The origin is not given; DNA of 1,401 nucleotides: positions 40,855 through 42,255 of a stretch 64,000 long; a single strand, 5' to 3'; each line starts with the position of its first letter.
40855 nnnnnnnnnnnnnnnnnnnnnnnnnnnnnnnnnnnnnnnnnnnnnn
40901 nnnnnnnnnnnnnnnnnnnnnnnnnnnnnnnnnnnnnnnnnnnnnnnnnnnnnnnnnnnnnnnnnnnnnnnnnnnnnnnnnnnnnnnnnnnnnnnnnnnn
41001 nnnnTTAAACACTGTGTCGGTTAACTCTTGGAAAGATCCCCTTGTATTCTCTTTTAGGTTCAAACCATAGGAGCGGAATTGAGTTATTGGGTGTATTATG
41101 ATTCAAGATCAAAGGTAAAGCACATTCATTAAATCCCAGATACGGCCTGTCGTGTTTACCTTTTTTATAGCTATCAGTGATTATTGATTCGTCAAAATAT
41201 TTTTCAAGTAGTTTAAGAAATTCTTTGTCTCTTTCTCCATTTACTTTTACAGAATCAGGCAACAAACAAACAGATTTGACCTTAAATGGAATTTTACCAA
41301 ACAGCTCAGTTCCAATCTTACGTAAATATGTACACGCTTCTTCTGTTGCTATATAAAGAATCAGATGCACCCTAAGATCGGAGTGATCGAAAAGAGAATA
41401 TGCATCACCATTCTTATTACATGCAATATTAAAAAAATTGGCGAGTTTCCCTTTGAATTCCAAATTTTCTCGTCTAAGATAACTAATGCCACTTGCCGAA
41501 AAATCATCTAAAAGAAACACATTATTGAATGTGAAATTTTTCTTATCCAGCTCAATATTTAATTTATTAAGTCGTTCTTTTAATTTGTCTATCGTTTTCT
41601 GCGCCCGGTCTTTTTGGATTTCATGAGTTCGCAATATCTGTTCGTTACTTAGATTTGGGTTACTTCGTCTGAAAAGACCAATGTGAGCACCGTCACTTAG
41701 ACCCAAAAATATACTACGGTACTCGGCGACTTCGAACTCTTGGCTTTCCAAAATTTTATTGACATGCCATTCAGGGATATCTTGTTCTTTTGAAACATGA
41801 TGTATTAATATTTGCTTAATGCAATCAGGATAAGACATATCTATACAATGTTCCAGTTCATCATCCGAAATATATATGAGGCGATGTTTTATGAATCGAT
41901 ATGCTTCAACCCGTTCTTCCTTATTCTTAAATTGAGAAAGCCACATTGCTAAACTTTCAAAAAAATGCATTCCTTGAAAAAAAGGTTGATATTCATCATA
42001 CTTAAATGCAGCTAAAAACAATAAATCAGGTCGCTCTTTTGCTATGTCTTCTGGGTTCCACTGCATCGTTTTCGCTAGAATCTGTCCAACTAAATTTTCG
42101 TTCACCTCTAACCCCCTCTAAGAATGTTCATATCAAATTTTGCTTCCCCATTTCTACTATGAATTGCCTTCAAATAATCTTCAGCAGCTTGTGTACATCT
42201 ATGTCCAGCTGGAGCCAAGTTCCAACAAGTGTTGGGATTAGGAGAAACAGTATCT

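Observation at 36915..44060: Unassigned five-gene operon: SIS-SIS-HAD fusion, PRTase-like, large P-loop NTPase, orphan protein, PfkB kinase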

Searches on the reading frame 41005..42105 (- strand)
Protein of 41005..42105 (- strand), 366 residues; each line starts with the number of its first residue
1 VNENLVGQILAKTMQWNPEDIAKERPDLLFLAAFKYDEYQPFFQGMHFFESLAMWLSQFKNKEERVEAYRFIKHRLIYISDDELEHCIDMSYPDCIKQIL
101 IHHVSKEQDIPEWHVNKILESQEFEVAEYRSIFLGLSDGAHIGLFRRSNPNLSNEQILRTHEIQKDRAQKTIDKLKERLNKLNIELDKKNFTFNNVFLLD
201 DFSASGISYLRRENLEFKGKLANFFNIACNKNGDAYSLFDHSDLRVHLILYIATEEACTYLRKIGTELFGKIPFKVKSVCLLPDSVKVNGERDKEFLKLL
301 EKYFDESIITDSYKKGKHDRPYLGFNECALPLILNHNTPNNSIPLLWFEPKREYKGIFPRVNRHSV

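Call 3: search_protein_families(library=pfam, proteins=[window:41005-42105:-], max_evalue=0.01)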
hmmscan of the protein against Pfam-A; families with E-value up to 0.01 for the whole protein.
window:41005-42105:- (366 aa): 1 family
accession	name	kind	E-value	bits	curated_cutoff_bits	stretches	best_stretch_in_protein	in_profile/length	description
PF24390.1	PRTase-CE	-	1.2e-19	71.6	27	1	54-360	3-253/253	PRTase-CE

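Call 4: search_protein_families(library=padloc, proteins=[window:41005-42105:-], max_evalue=0.01)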
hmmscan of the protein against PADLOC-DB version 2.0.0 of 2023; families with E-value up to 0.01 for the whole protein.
window:41005-42105:- (366 aa): 5 families
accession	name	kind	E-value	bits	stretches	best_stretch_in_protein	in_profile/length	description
PDLC02935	PRTase_III-A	-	1.3e-12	45.6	1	50-363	28-262/290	-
PDLC02933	PRTase_III-A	-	8.3e-12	43.3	1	51-360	12-256/368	-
PDLC02934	PRTase_III-A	-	3.5e-08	30.8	1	174-364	109-263/393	-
PDLC02932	PRTase_III-A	-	3.9e-07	27.9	1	170-353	112-260/271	-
PDLC02931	PRTase_III-A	-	5.8e-07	27.4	1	316-360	225-267/267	-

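Call 7: search_protein_families(library=ncbifam, proteins=[window:41005-42105:-], max_evalue=0.01)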
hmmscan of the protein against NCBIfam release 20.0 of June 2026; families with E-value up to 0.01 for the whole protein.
window:41005-42105:- (366 aa): 1 family
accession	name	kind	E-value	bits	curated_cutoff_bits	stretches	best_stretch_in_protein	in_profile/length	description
TIGR00201.1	comF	subfamily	0.0096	15.9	233.55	0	150-215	113-174/190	ComF family protein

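Call 41: search_solved_structures(query=A4, max_evalue=1)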
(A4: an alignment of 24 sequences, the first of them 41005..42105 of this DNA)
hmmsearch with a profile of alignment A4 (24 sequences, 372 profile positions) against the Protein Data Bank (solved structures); distinct sequences matched with E-value up to 1: 0.

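Call 54: find_homologous_proteins(query=window:41005-42105:-, max_evalue=0.001)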
Query window:41005-42105:- (366 aa): 2520 proteins with E <= 0.001 among 4156 candidates; the best 120 are listed.
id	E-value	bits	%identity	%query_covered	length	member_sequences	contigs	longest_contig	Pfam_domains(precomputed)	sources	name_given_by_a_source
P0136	5.2e-248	840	100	100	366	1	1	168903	PF24390.2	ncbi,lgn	-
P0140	5.6e-159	547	64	100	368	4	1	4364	PF24390.2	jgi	-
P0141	7.3e-131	455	54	100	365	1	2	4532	PF24390.2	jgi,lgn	-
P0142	1.0e-128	448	55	100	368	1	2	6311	PF24390.2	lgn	-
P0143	1.0e-127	444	53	99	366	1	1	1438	PF24390.2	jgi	-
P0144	1.2e-127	444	53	100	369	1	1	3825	PF24390.2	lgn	-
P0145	3.7e-126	439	52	99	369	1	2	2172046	PF24390.2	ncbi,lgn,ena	-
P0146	8.0e-125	435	56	96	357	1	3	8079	PF24390.2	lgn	-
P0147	1.1e-124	434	55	100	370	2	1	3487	PF24390.2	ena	-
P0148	2.6e-124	433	54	100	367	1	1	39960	PF24390.2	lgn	-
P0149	4.2e-124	433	52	99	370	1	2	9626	PF24390.2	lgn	-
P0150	1.7e-123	431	51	99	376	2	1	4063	PF24390.2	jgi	jgi:hypothetical protein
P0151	5.0e-123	429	53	100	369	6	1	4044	PF24390.2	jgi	jgi:hypothetical protein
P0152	5.0e-123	429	54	99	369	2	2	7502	PF24390.2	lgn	-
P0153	6.4e-123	429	53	99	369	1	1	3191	PF24390.2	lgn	-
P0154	4.1e-122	426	54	99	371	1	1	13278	PF24390.2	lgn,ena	-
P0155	1.8e-121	424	51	100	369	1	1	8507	PF24390.2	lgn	-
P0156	2.8e-121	423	53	99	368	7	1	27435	PF24390.2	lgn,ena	-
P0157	4.1e-121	423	52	99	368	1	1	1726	PF24390.2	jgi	-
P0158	1.2e-119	418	52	99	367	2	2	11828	PF24390.2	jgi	-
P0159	1.6e-119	417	52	100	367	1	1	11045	PF24390.2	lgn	-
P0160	4.2e-119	416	50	100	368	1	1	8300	PF24390.2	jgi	jgi:hypothetical protein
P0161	1.7e-118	414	53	99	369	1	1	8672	PF24390.2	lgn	-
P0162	3.3e-118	413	50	99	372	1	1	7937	PF24390.2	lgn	-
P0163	1.7e-117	411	51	100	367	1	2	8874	PF24390.2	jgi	jgi:hypothetical protein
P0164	7.4e-117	409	53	96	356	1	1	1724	PF24390.2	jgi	jgi:hypothetical protein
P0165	1.8e-116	407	51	99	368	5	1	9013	PF24390.2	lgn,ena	-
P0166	1.4e-115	404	50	99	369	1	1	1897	PF24390.2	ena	-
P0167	1.2e-114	401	49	99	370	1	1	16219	PF24390.2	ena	-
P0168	1.4e-114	401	53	96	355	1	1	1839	PF24390.2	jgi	jgi:hypothetical protein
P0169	3.2e-112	393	50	100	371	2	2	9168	PF24390.2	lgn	-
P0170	3.3e-112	393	48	99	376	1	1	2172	PF24390.2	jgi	jgi:hypothetical protein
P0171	3.7e-112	393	51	99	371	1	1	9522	PF24390.2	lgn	-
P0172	4.0e-112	393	49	100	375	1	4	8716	PF24390.2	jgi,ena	-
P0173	8.1e-112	392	49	99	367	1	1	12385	PF24390.2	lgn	-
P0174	1.5e-111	391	49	100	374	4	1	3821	PF24390.2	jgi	jgi:hypothetical protein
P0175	1.7e-111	391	49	100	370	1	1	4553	PF24390.2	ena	-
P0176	2.9e-111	390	49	99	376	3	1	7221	PF24390.2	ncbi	-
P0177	3.0e-110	387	49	100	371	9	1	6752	PF24390.2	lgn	-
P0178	7.2e-110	386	50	99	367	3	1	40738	PF24390.2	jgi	jgi:hypothetical protein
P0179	3.0e-109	384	48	100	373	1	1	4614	PF24390.2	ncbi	-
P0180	7.5e-109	382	48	100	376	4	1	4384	PF24390.2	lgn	-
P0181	1.5e-108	381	51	100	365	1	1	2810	PF24390.2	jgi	-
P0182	1.9e-108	381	49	100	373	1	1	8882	PF24390.2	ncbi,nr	ncbi:MAG: hypothetical protein K8S18_14175 [Desulfobacula sp.]|nr:hypothetical protein [Desulfobacul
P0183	5.8e-108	379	49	100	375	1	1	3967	PF24390.2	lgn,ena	-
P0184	6.3e-108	379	53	96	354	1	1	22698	PF24390.2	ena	-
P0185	1.3e-107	378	47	99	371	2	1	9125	PF24390.2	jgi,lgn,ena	-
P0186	2.6e-107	377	47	99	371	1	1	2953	PF24390.2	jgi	jgi:hypothetical protein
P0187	4.2e-107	377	49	99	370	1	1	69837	PF24390.2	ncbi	ncbi:MAG: hypothetical protein ACLP9K_05420 [Nitrososphaerales archaeon]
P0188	6.8e-107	376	47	100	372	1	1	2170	PF24390.2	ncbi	-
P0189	3.8e-106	373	49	99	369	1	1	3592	PF24390.2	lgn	-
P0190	4.2e-106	373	49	99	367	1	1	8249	PF24390.2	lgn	-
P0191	7.2e-106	373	49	99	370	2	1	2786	PF24390.2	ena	-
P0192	7.4e-106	372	48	100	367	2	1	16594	PF24390.2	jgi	jgi:hypothetical protein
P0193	9.6e-106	372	48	100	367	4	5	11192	PF24390.2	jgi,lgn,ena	jgi:hypothetical protein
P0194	2.1e-105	371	47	99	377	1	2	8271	PF24390.2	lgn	-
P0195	1.2e-104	368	47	99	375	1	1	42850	PF24390.2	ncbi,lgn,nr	ncbi:MAG: hypothetical protein K6U04_07090 [Armatimonadetes bacterium]|nr:hypothetical protein [Arma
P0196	1.3e-104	368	47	99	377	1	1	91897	PF24390.2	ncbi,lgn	ncbi:MAG: phosphoribosyltransferase-like protein [Bacillota bacterium]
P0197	2.4e-104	368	46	99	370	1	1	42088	PF24390.2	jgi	jgi:hypothetical protein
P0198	7.0e-104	366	47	99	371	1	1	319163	PF24390.2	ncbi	-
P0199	8.4e-104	366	48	96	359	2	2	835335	PF24390.2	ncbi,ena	-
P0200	8.6e-104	366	48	99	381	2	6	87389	PF24390.2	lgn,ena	-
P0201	1.1e-103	365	48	99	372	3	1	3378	PF24390.2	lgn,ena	-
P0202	1.5e-103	365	48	100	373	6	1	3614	PF24390.2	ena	-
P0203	1.8e-103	365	46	99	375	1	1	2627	PF24390.2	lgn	-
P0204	2.2e-103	364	45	99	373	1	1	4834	PF24390.2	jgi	jgi:hypothetical protein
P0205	2.3e-103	364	49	100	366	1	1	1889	PF24390.2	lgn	-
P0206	2.8e-103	364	48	99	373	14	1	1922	PF24390.2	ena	-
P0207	3.7e-103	364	48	99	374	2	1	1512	PF24390.2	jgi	jgi:hypothetical protein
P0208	4.1e-103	363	45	100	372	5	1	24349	PF24390.2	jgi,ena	-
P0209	6.8e-103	363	45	100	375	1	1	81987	PF24390.2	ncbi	-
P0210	8.9e-103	362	46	100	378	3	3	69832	PF24390.2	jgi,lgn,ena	jgi:hypothetical protein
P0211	9.1e-103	362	48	96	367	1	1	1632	PF24390.2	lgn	-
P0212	2.6e-102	361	48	99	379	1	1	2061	PF24390.2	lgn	-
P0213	3.0e-102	361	47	99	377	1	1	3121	PF24390.2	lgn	-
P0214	3.4e-102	360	46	100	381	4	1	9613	PF24390.2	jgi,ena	jgi:hypothetical protein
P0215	4.4e-102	360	47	99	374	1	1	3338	PF24390.2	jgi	jgi:hypothetical protein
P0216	4.6e-102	360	45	100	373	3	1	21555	PF24390.2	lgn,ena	-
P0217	5.0e-102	360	47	99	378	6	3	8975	PF24390.2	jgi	-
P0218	7.6e-102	359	45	99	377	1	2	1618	PF24390.2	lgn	-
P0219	7.8e-102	359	46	99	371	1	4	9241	PF24390.2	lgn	-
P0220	2.6e-101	358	47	99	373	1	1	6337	PF24390.2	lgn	-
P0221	4.6e-101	357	48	99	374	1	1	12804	PF24390.2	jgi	jgi:hypothetical protein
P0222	6.7e-101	356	47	100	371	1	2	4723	PF24390.2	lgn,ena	-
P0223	6.8e-101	356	46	100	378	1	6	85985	PF24390.2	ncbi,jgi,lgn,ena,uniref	ncbi:MAG: hypothetical protein ABSG28_02750 [Methanoregula sp.]|jgi:hypothetical protein|uniref:phos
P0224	7.0e-101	356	47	99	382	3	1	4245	PF24390.2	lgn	-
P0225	8.1e-101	356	44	99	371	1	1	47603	PF24390.2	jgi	jgi:hypothetical protein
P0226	9.9e-101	356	47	99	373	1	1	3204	PF24390.2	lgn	-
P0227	1.1e-100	355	45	99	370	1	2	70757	PF24390.2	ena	-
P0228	1.5e-100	355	47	100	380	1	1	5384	PF24390.2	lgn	-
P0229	2.1e-100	355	44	99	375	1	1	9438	PF24390.2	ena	-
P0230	3.8e-100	354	47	99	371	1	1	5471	PF24390.2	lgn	-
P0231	5.1e-100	353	46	99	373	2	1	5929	PF24390.2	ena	-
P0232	5.7e-100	353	46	99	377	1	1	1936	PF24390.2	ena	-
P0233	9.3e-100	352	45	99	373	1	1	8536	PF24390.2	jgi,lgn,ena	-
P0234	1.5e-99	352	46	99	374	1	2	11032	PF24390.2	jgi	jgi:hypothetical protein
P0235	1.7e-99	352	46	99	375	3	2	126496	PF24390.2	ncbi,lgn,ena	-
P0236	2.1e-99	351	46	99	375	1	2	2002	PF24390.2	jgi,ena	-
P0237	6.6e-99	350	46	96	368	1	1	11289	PF24390.2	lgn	-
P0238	7.5e-99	349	45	99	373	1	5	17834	PF24390.2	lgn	-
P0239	1.0e-98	349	45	99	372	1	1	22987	PF24390.2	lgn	-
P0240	1.5e-98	348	46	99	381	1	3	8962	PF24390.2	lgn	-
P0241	2.2e-98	348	47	99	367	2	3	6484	PF24390.2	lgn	-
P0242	3.6e-98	347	45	99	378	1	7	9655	PF24390.2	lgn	-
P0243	5.8e-98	347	47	99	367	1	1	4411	PF24390.2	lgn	-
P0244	6.1e-98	346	44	99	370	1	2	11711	PF24390.2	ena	-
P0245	6.6e-98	346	44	99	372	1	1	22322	PF24390.2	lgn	-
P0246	8.5e-98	346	45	99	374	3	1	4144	PF24390.2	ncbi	-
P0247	1.0e-97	346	47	99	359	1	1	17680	PF24390.2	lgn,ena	-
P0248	1.2e-97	345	45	99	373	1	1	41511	PF24390.2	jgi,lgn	jgi:hypothetical protein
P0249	1.3e-97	345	45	99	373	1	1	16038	PF24390.2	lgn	-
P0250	3.3e-97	344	45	99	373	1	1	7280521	PF24390.2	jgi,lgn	jgi:hypothetical protein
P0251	1.1e-96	342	45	99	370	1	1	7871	PF24390.2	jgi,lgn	-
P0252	1.4e-96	342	46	99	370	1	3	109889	PF24390.2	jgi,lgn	jgi:hypothetical protein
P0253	1.9e-96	342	44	99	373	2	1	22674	PF24390.2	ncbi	-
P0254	4.8e-96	340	46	99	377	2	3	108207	PF24390.2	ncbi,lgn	-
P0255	9.9e-96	339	45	97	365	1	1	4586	PF24390.2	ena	-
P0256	1.2e-95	339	46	99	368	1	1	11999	PF24390.2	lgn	-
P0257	5.9e-95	337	47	96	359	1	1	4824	PF24390.2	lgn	-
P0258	6.2e-95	337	47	99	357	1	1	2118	PF24390.2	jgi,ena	-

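Call 56: search_dna_similar(query=window:41005-42105:-, collection=plasmids, mode=protein, max_evalue=0.001, max_rows=30)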
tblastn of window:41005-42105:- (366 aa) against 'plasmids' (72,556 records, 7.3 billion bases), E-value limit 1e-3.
Records with a match: 20; places in all: 22; records where one place covers at least 80% of the query: 20.
Best place of each record, by identity: <60% 20.
By first word of the organism name: Rhizobium 6; Agrobacterium 3; Bradyrhizobium 1; Sulfitobacter 1; Rathayibacter 1; Sphingomonas 1; Burkholderia 1; Shinella 1; Sinorhizobium 1; Paenarthrobacter 1; and 3 more.
By predicted mobility (MOB-suite, as given by PLSDB): non-mobilizable 10; conjugative 9; mobilizable 1.
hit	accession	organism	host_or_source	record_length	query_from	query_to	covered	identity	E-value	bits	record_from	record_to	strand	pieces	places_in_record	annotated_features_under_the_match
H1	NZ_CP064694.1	Bradyrhizobium sp. 187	Acmispon strigosus,cell culture,root ...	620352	1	364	99%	36.8%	9e-70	244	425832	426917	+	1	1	hypothetical protein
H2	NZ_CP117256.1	Rhizobium tumorigenes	Rubus sp.,pure bacterial culture,Aerial ...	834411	1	364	99%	35.9%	2e-65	232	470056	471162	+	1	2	hypothetical protein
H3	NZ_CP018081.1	Sulfitobacter alexandrii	Alexandrium minutum,cell culture,cell ...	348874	1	364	99%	35.8%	8e-62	221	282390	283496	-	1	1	hypothetical protein | HAD hydrolase family protein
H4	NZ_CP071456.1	Rhizobium lentis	lentil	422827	9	364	97%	36.2%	7e-59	213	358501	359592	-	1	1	hypothetical protein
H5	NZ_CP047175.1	Rathayibacter sp. VKM Ac-2760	Tanacetum vulgare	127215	1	364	99%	35.2%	1e-52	194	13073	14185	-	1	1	hypothetical protein | HAD hydrolase family protein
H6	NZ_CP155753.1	Sphingomonas parapaucimobilis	Chinese cabbage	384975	1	364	99%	35.1%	8e-67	235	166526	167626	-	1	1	hypothetical protein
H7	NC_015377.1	Burkholderia gladioli BSR3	-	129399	6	364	98%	35.6%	9e-57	206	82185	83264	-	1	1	hypothetical protein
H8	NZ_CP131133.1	Shinella zoogloeoides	isolate,Activated charcoal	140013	1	353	96%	34.8%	3e-55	202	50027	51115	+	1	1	hypothetical protein | HAD hydrolase family protein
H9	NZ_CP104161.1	Rhizobium sp. CB3060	Leucaena leucocephala,cell culture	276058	1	365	100%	33.6%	2e-54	200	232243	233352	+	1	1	hypothetical protein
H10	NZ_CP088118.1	Sinorhizobium meliloti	cell culture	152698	1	364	99%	33.0%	2e-42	229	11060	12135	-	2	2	hypothetical protein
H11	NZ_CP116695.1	Agrobacterium tumefaciens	Lavender,cell culture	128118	1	353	96%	33.7%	5e-50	187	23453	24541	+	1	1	hypothetical protein | HAD hydrolase family protein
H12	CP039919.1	Agrobacterium tumefaciens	-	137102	1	353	96%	33.7%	5e-50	187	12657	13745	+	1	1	hypothetical protein | sucrose-6-phosphate hydrolase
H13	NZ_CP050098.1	Rhizobium leguminosarum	Trifolium pratense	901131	1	349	95%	34.1%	1e-50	189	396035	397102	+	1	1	hypothetical protein | sucrose-6-phosphate hydrolase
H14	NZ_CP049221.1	Agrobacterium tumefaciens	Clematis,cell culture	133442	1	349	95%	33.6%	1e-51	192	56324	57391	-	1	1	hypothetical protein | HAD hydrolase family protein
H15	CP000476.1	Paenarthrobacter aurescens TC1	-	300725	28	364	92%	34.5%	9e-52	192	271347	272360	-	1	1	conserved hypothetical protein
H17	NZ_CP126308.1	Bosea vestrisii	cell culture,root nodule of Vicia ...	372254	1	365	100%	30.3%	1e-40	160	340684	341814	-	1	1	hypothetical protein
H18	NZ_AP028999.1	Paraburkholderia sp. 22B1P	-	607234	1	365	100%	30.1%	1e-48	183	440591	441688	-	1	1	hypothetical protein (x2)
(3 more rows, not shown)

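Call 58: get_annotated_region(hit=H11, flank=9000)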
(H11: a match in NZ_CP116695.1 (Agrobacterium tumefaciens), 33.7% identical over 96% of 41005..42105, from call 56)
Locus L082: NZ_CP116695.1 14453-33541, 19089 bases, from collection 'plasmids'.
description: Agrobacterium tumefaciens strain A74a plasmid pAtA74a_b, complete sequence
organism: Agrobacterium tumefaciens (NCBI taxid 358)
taxonomy: Bacteria; Pseudomonadota; Alphaproteobacteria; Hyphomicrobiales; Rhizobiaceae; Agrobacterium; Agrobacterium tumefaciens
host: -; source: Lavender,cell culture; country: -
typing (MOB-suite, as given by PLSDB): conjugative; replicon rep_cluster_593; relaxase MOBQ; mating-pair formation MPF_T
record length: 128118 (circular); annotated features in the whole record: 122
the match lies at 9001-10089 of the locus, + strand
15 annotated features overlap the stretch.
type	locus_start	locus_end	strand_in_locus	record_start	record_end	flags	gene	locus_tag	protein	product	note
CDS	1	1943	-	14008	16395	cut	-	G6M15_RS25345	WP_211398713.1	DEAD/DEAH box helicase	-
CDS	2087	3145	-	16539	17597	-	-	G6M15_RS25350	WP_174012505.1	TniQ family protein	-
CDS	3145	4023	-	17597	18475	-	-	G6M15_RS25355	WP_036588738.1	TniB family NTP-binding protein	-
CDS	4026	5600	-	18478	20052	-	-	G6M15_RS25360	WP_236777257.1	transposase family protein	-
CDS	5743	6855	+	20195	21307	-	-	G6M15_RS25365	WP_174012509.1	RHE_PE00001 family protein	-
CDS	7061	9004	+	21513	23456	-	-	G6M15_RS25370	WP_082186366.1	HAD hydrolase family protein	-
CDS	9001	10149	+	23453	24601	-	-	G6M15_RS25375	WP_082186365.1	hypothetical protein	-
CDS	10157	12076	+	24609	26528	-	-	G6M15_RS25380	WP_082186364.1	hypothetical protein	-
CDS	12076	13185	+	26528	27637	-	-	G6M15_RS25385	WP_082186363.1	hypothetical protein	-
CDS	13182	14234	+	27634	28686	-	-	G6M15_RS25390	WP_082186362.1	PfkB family carbohydrate kinase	-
CDS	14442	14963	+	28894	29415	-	-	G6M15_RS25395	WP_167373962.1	DUF6602 domain-containing protein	-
CDS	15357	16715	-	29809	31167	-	-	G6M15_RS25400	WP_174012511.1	MATE family efflux transporter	GO:0055085 - transmembrane transport [Evidence IEA]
CDS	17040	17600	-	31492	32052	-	-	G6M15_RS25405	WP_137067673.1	nucleoside 2-deoxyribosyltransferase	-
CDS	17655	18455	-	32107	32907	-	-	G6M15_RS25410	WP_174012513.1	creatininase family protein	-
CDS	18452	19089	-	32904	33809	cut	-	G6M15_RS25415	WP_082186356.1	hypothetical protein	-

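Call 59: get_annotated_region(hit=H7, flank=9000)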
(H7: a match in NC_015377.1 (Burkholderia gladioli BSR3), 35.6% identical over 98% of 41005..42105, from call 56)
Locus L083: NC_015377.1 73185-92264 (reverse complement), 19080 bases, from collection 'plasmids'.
description: Burkholderia gladioli BSR3 plasmid bgla_2p, complete sequence
organism: Burkholderia gladioli BSR3 (NCBI taxid 999541)
taxonomy: Bacteria; Pseudomonadota; Betaproteobacteria; Burkholderiales; Burkholderiaceae; Burkholderia; Burkholderia gladioli; Burkholderia gladioli BSR3
host: -; source: -; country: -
typing (MOB-suite, as given by PLSDB): conjugative; replicon rep_cluster_1509; relaxase MOBF; mating-pair formation MPF_F
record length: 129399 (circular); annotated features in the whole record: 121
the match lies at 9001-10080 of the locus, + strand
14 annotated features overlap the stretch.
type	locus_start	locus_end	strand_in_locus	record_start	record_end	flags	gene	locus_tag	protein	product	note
CDS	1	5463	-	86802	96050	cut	-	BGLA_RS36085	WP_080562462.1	hemagglutinin repeat-containing protein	-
CDS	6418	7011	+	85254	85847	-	-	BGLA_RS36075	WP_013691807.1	NADAR family protein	-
CDS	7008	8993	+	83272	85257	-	-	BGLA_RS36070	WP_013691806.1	HAD family hydrolase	-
CDS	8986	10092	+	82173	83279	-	-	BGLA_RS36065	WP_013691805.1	hypothetical protein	-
CDS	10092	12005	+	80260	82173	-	-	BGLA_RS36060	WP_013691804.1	hypothetical protein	-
CDS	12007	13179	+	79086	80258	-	-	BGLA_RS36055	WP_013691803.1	hypothetical protein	-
CDS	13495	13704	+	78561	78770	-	-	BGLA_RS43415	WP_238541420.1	hypothetical protein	-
CDS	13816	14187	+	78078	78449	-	-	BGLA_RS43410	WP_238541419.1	hypothetical protein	-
CDS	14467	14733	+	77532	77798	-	-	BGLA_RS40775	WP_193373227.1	hypothetical protein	-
CDS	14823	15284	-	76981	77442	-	-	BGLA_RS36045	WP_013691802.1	hypothetical protein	-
CDS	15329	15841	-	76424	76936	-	-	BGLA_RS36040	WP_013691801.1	hypothetical protein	-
CDS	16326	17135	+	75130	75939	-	-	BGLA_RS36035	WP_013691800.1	DUF932 domain-containing protein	-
CDS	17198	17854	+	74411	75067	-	-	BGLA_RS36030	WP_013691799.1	LPD29 domain-containing protein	-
CDS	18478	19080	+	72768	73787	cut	-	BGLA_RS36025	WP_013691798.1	IS110 family transposase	-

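Call 69: get_annotated_region(hit=H1, flank=9000)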
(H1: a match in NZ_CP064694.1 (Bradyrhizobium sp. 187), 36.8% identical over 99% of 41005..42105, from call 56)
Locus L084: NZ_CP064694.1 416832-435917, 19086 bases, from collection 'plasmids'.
description: Bradyrhizobium sp. 187 plasmid p187_1, complete sequence
organism: Bradyrhizobium sp. 187 (NCBI taxid 2782655)
taxonomy: Bacteria; Pseudomonadota; Alphaproteobacteria; Hyphomicrobiales; Nitrobacteraceae; Bradyrhizobium; Bradyrhizobium sp. 187
host: -; source: Acmispon strigosus,cell culture,root nodule; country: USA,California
typing (MOB-suite, as given by PLSDB): non-mobilizable
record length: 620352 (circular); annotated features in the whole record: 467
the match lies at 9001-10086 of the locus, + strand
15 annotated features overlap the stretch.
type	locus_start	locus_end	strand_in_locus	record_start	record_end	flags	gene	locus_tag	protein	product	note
CDS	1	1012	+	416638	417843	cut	-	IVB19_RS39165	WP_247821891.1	ThiF family adenylyltransferase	-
CDS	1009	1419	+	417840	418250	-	-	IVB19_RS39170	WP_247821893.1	DUF6527 family protein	-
CDS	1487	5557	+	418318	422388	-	-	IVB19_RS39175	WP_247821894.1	hypothetical protein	-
CDS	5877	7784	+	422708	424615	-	-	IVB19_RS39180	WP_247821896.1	sucrose-6-phosphate hydrolase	-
CDS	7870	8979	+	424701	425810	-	-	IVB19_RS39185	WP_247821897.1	PfkB family carbohydrate kinase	-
CDS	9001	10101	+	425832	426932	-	-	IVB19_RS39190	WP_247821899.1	hypothetical protein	-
CDS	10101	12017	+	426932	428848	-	-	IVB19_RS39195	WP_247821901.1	hypothetical protein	-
CDS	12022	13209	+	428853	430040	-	-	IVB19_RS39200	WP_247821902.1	hypothetical protein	-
CDS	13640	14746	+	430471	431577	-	-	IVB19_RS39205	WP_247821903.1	hypothetical protein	-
CDS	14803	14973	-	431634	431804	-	-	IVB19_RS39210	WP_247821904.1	hypothetical protein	-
CDS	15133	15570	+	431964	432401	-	-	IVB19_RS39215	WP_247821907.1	hypothetical protein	-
CDS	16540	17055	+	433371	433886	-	-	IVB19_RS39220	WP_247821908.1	DUF2235 domain-containing protein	-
CDS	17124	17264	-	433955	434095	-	-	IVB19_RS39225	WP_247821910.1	hypothetical protein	-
CDS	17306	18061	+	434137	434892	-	-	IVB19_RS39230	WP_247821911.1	DUF2235 domain-containing protein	-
CDS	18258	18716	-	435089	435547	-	-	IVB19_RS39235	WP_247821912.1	hypothetical protein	-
